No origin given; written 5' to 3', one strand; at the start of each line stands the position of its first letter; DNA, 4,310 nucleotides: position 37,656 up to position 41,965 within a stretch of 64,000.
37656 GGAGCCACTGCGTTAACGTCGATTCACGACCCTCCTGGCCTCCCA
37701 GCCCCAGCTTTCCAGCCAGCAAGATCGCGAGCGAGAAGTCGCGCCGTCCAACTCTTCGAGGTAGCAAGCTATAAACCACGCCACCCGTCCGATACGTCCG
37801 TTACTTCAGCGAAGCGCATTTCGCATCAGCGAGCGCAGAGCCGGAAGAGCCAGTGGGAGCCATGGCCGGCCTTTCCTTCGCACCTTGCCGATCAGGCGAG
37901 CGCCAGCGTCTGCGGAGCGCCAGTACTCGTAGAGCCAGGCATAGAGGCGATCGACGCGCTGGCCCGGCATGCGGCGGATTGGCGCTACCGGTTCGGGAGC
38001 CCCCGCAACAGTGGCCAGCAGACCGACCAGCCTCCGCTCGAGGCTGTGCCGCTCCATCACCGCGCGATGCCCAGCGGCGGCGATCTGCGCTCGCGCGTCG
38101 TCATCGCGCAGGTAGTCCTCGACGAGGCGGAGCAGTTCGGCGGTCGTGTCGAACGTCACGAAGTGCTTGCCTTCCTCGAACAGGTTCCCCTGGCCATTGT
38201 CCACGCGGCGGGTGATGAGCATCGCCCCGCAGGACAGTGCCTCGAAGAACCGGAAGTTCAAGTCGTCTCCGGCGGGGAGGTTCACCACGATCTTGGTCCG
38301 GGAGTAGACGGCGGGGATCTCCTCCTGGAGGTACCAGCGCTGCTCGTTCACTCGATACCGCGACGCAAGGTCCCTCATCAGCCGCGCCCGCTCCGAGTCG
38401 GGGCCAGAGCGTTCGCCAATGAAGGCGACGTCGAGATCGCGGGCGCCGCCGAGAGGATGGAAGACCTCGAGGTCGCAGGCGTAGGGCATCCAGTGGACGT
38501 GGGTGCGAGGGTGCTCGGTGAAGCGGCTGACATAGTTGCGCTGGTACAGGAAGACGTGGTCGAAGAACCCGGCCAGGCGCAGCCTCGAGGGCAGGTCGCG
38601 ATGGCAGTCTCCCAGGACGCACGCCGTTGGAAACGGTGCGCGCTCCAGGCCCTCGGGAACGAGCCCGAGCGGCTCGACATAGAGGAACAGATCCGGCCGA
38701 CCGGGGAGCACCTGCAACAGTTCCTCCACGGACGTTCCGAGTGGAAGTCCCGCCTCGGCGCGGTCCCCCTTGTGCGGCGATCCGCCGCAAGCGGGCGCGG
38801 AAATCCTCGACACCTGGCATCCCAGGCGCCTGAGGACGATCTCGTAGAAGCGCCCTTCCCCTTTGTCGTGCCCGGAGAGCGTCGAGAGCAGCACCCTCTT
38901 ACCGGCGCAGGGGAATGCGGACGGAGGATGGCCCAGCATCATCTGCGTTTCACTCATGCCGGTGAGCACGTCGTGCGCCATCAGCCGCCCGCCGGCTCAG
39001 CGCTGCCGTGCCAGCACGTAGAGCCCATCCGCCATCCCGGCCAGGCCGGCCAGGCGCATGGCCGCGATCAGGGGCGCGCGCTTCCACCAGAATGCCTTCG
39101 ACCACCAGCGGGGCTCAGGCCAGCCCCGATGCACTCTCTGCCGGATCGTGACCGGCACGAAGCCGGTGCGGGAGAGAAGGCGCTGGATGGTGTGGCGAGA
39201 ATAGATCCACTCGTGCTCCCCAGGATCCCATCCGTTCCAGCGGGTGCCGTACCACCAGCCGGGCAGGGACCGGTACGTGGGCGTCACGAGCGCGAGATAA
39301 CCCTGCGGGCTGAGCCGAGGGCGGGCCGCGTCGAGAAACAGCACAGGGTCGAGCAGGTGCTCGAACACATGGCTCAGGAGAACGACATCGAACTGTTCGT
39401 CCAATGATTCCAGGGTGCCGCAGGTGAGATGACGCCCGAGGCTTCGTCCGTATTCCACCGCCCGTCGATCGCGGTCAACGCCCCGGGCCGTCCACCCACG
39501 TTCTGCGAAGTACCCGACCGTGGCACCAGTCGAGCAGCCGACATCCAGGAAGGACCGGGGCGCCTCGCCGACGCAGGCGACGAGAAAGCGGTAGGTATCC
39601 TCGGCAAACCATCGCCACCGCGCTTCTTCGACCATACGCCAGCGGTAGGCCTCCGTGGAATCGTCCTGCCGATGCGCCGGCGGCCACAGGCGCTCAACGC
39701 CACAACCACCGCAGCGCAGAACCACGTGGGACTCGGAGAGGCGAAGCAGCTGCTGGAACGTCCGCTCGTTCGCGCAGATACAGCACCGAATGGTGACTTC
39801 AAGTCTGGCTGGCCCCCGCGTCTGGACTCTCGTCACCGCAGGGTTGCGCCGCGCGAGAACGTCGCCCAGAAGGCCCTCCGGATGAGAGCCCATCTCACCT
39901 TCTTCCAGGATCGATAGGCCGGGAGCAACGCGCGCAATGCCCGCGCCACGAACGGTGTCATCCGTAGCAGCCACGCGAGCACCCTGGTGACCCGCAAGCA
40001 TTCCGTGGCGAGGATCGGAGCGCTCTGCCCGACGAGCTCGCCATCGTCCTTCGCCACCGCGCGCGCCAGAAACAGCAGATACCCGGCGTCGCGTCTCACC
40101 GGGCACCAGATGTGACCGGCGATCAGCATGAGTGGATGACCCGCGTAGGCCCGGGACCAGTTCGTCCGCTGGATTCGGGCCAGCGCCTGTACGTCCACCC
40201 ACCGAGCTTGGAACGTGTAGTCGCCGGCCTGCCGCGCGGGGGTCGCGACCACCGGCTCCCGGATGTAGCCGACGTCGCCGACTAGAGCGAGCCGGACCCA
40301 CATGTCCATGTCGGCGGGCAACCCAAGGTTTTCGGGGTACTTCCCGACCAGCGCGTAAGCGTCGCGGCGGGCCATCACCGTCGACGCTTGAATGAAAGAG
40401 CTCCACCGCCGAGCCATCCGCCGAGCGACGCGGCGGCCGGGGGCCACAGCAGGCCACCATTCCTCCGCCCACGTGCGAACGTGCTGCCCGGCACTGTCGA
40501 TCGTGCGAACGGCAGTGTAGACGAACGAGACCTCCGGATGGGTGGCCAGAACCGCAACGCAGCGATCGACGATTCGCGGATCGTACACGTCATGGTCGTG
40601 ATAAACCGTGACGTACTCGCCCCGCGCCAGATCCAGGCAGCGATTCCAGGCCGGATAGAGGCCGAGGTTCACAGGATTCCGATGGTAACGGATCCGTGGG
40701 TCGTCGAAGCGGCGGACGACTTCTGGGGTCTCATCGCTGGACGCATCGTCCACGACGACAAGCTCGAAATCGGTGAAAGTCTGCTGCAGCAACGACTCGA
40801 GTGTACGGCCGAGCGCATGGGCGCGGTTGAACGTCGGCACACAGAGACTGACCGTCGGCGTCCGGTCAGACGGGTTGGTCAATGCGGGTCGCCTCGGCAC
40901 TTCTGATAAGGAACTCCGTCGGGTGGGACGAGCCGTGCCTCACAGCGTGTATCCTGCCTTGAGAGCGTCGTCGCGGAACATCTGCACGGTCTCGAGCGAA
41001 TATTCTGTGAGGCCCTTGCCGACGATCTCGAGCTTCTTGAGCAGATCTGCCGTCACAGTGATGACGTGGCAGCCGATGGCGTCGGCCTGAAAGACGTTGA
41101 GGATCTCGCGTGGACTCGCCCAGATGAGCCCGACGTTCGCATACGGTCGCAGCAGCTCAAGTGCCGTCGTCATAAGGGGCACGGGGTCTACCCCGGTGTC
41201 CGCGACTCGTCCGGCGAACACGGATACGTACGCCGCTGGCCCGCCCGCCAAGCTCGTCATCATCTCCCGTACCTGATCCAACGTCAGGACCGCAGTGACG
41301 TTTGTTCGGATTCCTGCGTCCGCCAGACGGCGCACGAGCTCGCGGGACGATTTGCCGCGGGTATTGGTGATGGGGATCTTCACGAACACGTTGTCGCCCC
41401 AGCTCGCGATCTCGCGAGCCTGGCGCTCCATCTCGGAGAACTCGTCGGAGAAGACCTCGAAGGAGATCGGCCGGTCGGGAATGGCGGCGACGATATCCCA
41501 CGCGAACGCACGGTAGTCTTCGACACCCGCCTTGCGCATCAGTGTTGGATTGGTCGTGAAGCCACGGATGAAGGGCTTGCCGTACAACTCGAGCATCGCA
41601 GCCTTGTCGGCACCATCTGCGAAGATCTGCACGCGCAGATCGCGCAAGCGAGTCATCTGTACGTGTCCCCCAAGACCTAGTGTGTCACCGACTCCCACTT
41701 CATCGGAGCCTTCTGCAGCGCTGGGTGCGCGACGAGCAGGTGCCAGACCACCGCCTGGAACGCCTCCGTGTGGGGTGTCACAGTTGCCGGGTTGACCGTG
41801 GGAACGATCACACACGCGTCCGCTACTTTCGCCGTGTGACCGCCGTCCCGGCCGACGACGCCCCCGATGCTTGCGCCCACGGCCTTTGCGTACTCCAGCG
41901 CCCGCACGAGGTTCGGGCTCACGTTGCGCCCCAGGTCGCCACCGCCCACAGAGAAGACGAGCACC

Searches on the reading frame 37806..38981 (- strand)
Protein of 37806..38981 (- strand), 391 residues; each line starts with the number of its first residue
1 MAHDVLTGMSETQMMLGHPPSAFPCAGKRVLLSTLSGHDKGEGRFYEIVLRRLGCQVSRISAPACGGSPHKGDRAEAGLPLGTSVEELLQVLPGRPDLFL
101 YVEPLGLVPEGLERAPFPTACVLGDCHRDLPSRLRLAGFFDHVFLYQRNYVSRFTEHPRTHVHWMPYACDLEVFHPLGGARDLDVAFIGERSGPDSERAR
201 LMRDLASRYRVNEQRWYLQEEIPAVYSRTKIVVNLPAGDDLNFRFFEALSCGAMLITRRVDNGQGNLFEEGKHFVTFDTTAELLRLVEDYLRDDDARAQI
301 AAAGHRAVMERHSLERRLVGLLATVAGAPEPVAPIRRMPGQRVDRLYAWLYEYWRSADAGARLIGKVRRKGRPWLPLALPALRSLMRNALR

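Call 32: search_protein_families(library=pfam, proteins=[window:37806-38981:-], max_evalue=0.00001)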
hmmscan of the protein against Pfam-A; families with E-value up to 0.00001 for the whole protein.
window:37806-38981:- (391 aa): 1 family
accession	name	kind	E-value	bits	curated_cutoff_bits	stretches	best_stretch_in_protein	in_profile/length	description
PF13524.12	Glyco_trans_1_2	-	2.6e-27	96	25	1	204-322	27-143/144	Glycosyl transferase-like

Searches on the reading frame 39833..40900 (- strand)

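Call 32: search_protein_families(library=pfam, proteins=[window:39833-40900:-], max_evalue=0.00001)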
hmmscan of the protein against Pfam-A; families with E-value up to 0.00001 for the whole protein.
window:39833-40900:- (355 aa): 3 families
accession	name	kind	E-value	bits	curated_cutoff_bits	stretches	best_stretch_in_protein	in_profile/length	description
PF00535.33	Glycos_transf_2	-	9.3e-31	107.4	23.3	1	18-180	1-162/168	Glycosyl transferase family 2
PF13641.12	Glyco_tranf_2_3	-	2.9e-15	57.3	27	1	15-206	1-196/230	Glycosyltransferase like family 2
PF10111.15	Glyco_tranf_2_2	-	2.1e-06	27.8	27.3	1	35-206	17-201/276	Glycosyltransferase like family 2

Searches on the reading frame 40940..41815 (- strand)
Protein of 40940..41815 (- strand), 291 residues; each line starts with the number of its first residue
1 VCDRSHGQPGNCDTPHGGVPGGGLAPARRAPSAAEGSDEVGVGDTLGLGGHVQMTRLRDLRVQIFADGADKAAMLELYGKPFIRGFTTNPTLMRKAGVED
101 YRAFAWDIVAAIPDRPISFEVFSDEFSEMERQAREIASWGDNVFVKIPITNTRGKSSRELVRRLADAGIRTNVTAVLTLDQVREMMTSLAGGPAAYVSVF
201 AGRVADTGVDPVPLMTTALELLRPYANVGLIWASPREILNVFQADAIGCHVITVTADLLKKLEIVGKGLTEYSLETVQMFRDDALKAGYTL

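Call 32: search_protein_families(library=pfam, proteins=[window:40940-41815:-], max_evalue=0.00001)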
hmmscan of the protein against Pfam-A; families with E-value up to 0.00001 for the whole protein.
window:40940-41815:- (291 aa): 1 family
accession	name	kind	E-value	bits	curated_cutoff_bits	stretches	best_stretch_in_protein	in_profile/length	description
PF00923.25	TAL_FSA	-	2.5e-39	135.8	27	1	64-281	1-275/285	Transaldolase/Fructose-6-phosphate aldolase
